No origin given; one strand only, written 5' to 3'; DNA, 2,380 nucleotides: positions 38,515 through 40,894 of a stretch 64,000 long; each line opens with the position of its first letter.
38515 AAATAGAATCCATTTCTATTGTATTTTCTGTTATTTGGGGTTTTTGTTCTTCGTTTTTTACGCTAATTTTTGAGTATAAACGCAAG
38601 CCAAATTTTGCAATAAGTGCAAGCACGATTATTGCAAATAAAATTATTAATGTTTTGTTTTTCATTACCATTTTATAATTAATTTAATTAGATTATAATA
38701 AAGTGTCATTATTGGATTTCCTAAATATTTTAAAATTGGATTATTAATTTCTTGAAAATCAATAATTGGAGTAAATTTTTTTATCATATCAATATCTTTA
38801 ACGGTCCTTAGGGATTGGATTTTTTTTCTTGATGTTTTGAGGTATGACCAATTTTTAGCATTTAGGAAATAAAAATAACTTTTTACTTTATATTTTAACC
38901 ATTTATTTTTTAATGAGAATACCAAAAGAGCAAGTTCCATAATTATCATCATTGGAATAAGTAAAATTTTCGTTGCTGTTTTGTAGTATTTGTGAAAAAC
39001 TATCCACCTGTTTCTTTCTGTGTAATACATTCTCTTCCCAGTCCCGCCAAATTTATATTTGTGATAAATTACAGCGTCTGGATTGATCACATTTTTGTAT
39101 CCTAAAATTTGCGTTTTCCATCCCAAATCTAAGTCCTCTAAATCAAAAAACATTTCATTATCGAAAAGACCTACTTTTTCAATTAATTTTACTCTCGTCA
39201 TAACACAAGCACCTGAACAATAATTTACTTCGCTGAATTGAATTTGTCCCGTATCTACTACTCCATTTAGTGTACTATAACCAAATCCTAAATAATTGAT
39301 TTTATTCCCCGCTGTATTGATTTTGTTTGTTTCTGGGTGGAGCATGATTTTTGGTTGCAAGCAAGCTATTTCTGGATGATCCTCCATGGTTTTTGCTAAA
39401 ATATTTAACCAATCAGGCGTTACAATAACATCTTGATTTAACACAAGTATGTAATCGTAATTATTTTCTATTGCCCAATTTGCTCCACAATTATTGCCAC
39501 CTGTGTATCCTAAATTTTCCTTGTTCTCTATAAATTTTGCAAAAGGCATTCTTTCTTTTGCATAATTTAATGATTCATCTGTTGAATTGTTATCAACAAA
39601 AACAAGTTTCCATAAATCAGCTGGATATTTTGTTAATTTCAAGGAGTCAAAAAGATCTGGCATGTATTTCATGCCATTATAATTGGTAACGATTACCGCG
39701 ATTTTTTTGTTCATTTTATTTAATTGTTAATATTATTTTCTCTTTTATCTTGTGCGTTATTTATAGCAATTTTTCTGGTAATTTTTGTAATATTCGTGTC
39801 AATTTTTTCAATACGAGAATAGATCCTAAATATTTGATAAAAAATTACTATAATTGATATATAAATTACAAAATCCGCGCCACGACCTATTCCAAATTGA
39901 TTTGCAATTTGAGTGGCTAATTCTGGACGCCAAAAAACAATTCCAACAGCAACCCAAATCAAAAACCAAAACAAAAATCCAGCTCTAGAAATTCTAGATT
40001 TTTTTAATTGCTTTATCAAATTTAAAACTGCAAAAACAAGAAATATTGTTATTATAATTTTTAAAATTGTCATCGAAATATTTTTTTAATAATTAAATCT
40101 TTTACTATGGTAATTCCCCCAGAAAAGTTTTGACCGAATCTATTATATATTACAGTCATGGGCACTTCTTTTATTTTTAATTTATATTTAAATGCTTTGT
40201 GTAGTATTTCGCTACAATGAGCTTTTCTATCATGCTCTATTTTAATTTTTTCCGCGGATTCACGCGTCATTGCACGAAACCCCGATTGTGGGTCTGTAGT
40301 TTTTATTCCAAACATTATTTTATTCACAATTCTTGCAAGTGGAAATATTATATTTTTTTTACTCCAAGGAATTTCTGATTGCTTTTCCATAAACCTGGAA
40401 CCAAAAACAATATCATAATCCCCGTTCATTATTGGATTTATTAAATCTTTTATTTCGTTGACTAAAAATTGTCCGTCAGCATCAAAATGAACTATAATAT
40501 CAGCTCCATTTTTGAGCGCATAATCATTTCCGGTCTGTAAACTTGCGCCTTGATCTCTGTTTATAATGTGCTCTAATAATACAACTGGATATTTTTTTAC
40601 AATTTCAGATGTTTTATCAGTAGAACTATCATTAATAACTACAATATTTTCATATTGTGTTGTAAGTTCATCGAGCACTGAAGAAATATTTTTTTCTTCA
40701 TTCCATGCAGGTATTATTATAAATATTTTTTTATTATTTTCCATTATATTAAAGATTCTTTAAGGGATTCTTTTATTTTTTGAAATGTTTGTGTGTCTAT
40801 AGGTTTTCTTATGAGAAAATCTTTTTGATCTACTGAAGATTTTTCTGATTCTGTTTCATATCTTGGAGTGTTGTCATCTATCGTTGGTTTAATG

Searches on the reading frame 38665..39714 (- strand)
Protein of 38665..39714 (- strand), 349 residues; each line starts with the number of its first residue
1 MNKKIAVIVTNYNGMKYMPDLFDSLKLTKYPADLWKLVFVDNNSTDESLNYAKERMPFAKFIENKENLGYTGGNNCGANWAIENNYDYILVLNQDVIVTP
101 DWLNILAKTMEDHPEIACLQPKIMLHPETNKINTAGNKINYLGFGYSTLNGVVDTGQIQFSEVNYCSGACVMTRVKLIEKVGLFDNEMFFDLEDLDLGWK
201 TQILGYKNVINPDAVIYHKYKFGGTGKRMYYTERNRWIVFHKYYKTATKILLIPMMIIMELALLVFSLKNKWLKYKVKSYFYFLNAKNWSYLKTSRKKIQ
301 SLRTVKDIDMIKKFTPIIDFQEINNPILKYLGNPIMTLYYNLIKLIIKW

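Call 58: search_protein_families(library=pfam, proteins=[window:38665-39714:-], max_evalue=0.0001)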
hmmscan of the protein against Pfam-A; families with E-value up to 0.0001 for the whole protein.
window:38665-39714:- (349 aa): 4 families
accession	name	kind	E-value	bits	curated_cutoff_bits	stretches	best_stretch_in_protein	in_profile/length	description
PF00535.33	Glycos_transf_2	-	7.3e-21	75.3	23.3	1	7-181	2-167/168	Glycosyl transferase family 2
PF13632.12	Glyco_trans_2_3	-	2.2e-11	44.4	27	1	88-261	1-167/198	Glycosyl transferase family group 2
PF13641.12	Glyco_tranf_2_3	-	5.8e-09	36.7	27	1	5-238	3-228/230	Glycosyltransferase like family 2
PF13506.12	Glyco_transf_21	-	5.8e-05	23.1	21.7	1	75-185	21-121/174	Glycosyl transferase family 21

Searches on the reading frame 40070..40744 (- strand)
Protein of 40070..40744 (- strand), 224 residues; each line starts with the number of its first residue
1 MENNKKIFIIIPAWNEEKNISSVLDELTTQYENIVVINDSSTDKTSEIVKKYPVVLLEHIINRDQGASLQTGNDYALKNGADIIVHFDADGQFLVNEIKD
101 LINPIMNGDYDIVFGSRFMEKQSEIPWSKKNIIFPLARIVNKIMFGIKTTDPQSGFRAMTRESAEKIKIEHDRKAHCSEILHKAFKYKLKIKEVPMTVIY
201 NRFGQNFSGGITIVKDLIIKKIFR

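Call 58: search_protein_families(library=pfam, proteins=[window:40070-40744:-], max_evalue=0.0001)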
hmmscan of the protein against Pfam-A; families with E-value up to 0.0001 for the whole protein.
window:40070-40744:- (224 aa): 1 family
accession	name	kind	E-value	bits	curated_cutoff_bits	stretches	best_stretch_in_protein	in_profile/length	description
PF00535.33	Glycos_transf_2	-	1.1e-23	84.5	23.3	1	9-167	2-167/168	Glycosyl transferase family 2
